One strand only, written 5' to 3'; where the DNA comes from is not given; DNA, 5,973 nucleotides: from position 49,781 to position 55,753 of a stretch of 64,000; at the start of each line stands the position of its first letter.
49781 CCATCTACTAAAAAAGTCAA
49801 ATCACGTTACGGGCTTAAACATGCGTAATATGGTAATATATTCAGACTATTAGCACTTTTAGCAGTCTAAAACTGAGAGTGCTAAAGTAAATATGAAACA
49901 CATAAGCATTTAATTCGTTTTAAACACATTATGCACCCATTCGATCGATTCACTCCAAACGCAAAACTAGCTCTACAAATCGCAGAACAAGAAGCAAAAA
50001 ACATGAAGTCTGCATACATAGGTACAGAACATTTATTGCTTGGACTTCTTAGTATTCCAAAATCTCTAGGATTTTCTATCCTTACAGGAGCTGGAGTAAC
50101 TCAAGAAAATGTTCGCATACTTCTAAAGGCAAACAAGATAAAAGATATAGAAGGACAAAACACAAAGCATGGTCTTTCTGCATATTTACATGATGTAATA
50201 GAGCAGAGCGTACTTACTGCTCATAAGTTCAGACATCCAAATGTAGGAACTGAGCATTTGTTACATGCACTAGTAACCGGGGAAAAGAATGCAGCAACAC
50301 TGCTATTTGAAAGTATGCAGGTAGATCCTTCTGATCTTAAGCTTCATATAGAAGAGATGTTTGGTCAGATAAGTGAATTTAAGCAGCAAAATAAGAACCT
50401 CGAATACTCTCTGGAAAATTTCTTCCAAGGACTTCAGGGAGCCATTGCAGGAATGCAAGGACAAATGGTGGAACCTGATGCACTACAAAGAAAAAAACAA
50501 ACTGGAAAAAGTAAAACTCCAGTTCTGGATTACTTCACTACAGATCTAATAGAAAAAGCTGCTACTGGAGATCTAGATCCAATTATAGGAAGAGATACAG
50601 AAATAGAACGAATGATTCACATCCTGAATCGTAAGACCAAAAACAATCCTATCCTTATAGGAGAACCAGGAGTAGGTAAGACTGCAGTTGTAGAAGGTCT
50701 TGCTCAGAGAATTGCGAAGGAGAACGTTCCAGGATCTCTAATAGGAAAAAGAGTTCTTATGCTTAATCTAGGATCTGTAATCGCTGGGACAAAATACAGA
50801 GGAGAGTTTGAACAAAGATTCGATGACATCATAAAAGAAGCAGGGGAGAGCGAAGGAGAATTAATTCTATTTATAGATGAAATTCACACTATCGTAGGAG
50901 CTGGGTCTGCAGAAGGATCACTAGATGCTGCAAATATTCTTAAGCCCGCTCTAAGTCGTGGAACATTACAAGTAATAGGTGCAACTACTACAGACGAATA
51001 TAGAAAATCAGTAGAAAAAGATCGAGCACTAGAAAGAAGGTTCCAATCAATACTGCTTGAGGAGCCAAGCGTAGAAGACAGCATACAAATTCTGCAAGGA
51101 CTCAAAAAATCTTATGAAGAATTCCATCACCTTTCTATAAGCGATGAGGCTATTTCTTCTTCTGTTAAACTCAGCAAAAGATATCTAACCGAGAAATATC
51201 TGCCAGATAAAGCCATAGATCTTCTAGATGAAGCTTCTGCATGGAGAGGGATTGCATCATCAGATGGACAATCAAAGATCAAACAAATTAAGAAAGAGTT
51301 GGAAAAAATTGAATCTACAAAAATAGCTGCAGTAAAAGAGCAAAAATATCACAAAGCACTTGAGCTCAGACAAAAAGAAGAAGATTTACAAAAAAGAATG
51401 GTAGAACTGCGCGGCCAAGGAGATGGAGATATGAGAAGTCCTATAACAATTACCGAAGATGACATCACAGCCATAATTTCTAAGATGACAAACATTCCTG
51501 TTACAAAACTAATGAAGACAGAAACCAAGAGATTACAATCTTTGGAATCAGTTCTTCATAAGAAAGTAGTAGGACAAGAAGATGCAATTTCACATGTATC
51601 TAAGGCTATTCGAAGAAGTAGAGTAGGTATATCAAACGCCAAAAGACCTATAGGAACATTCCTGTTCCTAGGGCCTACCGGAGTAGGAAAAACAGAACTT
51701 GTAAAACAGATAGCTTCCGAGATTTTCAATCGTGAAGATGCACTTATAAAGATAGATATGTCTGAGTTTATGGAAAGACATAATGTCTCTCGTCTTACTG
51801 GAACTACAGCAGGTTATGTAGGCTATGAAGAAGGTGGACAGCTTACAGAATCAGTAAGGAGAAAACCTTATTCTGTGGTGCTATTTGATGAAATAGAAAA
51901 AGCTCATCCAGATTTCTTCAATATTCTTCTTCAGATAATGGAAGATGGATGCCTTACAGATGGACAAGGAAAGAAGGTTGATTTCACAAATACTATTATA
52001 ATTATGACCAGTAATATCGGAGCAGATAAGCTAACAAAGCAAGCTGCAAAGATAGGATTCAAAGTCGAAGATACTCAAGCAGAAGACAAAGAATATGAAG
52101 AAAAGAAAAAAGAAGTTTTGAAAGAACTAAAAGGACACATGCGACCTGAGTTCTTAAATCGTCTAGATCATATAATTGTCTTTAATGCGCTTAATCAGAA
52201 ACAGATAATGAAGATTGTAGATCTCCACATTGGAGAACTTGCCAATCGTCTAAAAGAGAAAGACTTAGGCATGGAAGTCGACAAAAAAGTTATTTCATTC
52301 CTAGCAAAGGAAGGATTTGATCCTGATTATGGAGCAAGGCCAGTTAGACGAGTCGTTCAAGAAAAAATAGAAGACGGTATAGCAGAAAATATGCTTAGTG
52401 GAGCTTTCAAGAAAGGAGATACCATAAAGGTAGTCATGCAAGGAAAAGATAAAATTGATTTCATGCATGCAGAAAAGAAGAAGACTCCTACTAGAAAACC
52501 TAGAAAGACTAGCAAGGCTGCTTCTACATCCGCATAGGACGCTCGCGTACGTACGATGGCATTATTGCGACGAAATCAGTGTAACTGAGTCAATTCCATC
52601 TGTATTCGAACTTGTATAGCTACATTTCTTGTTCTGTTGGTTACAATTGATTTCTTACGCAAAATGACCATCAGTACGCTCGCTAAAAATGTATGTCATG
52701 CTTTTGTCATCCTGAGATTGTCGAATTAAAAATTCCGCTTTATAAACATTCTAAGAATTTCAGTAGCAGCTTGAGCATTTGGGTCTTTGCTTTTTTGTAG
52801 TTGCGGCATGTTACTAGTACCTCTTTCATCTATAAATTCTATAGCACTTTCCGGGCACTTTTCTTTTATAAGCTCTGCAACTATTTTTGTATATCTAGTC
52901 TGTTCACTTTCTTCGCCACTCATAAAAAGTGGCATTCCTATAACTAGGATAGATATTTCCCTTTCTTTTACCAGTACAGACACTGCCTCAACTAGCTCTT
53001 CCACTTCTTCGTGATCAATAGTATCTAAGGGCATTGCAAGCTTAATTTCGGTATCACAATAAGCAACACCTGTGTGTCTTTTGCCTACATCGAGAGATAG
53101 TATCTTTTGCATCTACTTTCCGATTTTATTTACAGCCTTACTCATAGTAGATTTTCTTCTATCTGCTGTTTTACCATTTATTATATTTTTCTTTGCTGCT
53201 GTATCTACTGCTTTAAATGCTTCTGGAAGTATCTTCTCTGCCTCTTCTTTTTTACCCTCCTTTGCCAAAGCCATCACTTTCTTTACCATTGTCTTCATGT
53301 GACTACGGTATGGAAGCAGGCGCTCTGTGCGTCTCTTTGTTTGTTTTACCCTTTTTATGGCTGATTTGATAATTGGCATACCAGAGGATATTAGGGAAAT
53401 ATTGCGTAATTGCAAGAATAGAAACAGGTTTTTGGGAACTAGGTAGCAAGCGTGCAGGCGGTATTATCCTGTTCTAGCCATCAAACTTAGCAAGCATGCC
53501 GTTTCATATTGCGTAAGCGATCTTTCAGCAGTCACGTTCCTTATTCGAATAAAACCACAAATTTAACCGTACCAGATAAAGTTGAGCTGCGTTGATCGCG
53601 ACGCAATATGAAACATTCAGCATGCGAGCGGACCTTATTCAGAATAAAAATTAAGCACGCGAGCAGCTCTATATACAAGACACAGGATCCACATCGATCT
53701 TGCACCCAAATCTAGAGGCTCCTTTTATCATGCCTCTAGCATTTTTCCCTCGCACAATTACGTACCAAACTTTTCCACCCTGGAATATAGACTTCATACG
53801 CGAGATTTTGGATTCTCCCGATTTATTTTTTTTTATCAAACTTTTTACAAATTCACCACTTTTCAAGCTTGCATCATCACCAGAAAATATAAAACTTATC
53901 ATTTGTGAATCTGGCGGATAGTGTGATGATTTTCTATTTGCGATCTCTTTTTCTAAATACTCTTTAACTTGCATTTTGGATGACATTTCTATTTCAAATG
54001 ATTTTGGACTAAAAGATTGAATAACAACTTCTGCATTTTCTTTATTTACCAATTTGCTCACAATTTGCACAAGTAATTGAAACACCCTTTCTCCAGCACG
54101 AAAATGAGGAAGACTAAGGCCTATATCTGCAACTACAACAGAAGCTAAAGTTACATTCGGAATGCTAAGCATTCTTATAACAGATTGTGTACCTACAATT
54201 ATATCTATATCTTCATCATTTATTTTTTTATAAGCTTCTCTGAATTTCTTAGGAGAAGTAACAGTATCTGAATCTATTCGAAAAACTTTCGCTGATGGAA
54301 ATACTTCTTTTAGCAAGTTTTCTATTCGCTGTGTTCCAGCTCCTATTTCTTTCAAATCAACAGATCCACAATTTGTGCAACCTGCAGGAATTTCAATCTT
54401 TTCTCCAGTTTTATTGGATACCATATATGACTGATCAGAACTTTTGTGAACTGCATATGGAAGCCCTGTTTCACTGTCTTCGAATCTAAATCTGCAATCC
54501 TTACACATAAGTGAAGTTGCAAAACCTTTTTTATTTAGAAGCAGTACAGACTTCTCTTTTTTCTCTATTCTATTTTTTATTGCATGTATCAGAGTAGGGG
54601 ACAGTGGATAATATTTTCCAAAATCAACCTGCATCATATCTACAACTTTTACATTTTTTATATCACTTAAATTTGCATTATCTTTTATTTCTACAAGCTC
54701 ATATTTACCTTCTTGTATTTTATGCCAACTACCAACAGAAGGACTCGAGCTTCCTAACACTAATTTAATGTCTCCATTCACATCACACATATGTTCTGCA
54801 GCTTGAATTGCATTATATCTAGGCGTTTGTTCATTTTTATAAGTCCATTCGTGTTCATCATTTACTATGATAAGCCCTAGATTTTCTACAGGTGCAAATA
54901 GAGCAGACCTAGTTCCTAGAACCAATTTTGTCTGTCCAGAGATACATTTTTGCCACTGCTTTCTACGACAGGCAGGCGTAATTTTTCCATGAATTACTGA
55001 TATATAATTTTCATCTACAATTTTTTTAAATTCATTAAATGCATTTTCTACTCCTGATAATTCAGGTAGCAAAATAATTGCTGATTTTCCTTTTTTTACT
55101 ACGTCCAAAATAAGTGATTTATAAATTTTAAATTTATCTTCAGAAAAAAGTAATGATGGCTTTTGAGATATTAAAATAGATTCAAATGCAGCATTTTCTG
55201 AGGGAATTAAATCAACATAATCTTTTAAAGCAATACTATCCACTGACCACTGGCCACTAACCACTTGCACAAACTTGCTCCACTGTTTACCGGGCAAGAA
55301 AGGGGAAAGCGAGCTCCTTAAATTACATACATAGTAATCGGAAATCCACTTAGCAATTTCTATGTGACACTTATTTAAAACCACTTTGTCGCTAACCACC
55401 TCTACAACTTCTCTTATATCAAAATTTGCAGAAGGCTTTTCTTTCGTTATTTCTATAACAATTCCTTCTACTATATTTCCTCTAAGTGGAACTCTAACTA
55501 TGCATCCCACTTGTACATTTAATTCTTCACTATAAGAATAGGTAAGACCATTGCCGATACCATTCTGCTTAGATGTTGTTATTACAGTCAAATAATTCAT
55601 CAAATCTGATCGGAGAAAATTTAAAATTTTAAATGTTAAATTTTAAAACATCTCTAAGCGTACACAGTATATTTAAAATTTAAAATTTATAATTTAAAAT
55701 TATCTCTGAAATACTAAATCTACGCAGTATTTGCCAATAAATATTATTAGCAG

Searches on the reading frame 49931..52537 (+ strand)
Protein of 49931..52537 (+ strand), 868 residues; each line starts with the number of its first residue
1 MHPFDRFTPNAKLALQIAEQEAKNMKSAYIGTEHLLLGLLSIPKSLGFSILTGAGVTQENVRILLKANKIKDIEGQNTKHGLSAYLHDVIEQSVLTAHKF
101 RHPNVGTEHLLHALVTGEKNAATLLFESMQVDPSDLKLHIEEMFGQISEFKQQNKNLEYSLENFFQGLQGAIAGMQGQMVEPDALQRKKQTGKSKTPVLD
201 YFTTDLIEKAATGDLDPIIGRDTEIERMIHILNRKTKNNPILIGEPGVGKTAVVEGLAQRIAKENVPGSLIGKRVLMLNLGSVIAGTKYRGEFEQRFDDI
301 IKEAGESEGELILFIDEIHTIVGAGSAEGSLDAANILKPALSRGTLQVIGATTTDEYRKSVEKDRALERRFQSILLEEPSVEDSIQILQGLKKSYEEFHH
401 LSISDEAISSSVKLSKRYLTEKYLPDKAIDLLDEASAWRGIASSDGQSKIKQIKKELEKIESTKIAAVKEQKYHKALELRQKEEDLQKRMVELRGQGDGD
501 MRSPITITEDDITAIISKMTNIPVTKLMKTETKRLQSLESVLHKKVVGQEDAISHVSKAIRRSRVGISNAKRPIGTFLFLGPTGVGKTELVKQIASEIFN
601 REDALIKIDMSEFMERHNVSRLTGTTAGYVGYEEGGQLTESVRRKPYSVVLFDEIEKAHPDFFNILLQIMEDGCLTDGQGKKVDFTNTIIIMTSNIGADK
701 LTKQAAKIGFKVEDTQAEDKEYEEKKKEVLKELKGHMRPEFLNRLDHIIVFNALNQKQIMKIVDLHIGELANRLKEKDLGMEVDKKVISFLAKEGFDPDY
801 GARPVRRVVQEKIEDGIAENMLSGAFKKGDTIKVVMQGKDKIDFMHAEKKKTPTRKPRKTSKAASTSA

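Call 10: search_protein_families(library=pfam, proteins=[window:49931-52537:+])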
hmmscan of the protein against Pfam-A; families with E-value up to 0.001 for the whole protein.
window:49931-52537:+ (868 aa): 24 families
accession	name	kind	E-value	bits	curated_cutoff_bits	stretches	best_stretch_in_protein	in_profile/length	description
PF07724.20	AAA_2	-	2.4e-68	229.8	27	1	572-747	1-165/166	AAA domain (Cdc48 subfamily)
PF17871.7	AAA_lid_9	-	6.2e-30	103.6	22.8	1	380-482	1-103/104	AAA lid domain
PF10431.15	ClpB_D2-small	-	1.5e-26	92.7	21.9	1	754-834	1-81/81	C-terminal, D2-small domain, of ClpB protein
PF00004.35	AAA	-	3.2e-26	92.8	21.2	2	241-374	2-126/131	ATPase family associated with various cellular activities (AAA)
PF02861.25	Clp_N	-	8.6e-23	80.7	20.7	2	18-63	1-46/53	Clp amino terminal domain, pathogenicity island component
PF07728.20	AAA_5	-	2.5e-17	63.6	22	1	577-698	2-125/139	AAA domain (dynein-related subfamily)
PF13191.12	AAA_16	-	1.9e-12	48.4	32.6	1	218-277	2-63/167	AAA ATPase domain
PF13401.12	AAA_22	-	7.9e-10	39.6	27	0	578-672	9-110/130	AAA domain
PF13173.12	AAA_14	-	2.1e-08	34.7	27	0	578-673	6-88/129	AAA domain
PF00158.32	Sigma54_activat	-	3.3e-08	33.8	20.2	1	560-695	8-142/168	Sigma-54 interaction domain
PF12775.13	AAA_7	-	1.6e-06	28.2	25.8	0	577-620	36-79/181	P-loop containing dynein motor region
PF00910.28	RNA_helicase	-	3.3e-06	28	21.5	0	242-265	3-26/105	RNA helicase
PF20720.3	nSTAND3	-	3.7e-06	27.2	27.2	0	228-264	10-44/155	Novel STAND NTPase 3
PF05729.18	NACHT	-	4.9e-06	26.9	26.7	0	241-280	4-42/167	NACHT domain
PF05673.19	DUF815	-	7e-06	25.8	23.8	0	210-265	22-81/249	Protein of unknown function (DUF815)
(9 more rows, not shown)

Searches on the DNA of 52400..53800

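Call 43: search_rna_families(source=window, start=52400, end=53800, threshold=evalue, max_evalue=10)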
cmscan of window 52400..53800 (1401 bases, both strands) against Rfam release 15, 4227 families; matches with E-value up to 10: 3.
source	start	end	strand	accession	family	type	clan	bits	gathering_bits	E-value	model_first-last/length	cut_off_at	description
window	52429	52513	-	RF00537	snoMe28S-Am2634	Gene; snRNA; snoRNA; CD-box;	-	21.2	50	1.5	1-97/97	no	Small nucleolar RNA Me28S-Am2634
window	52468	52534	-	RF00752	mir-14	Gene; miRNA;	-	19.4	53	0.48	1-63/63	no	mir-14 microRNA precursor family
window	53038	53069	+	RF01336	CRISPR-DR23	Gene; CRISPR;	-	16.5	45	6.7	1-36/36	no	CRISPR RNA direct repeat element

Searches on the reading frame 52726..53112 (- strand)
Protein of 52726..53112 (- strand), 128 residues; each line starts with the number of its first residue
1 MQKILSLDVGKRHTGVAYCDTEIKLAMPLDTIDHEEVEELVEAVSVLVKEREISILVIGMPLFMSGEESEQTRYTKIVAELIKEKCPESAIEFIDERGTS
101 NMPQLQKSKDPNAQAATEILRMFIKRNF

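Call 10: search_protein_families(library=pfam, proteins=[window:52726-53112:-])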
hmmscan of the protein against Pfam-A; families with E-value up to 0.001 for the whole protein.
window:52726-53112:- (128 aa): 1 family
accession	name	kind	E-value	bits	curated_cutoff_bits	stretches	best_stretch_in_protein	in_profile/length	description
PF03652.20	RuvX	-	1.1e-23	84.5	29.2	1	3-104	2-102/134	Holliday junction resolvase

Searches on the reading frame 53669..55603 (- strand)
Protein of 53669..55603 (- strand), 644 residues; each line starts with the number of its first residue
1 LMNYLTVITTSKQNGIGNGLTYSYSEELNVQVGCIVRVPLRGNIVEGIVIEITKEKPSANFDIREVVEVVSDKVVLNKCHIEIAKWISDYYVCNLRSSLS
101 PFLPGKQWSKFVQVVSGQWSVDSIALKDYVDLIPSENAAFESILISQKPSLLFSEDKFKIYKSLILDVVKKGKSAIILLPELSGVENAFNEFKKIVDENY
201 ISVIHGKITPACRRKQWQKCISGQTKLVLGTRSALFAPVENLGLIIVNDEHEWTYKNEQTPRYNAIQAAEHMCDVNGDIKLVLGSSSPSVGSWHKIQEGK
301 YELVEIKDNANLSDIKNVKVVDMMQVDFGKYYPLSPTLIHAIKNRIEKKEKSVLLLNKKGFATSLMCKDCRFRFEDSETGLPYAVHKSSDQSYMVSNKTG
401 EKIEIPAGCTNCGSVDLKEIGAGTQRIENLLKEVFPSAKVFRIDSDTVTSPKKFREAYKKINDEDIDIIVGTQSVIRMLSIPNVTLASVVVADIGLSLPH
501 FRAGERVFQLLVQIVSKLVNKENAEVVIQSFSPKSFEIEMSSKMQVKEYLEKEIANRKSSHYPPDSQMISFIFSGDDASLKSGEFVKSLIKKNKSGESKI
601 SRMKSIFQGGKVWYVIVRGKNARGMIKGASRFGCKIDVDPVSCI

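Call 10: search_protein_families(library=pfam, proteins=[window:53669-55603:-])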
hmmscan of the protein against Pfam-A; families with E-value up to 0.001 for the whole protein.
window:53669-55603:- (644 aa): 3 families
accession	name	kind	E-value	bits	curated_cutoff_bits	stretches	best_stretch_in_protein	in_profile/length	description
PF17764.6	PriA_3primeBD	-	2.2e-19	69.5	22.7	1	19-104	11-96/96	3'DNA-binding domain (3'BD)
PF00270.35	DEAD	-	5.9e-06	26.6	26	1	169-268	42-143/167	DEAD/DEAH box helicase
PF00271.37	Helicase_C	-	0.0004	21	23.5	0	426-486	27-86/110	Helicase conserved C-terminal domain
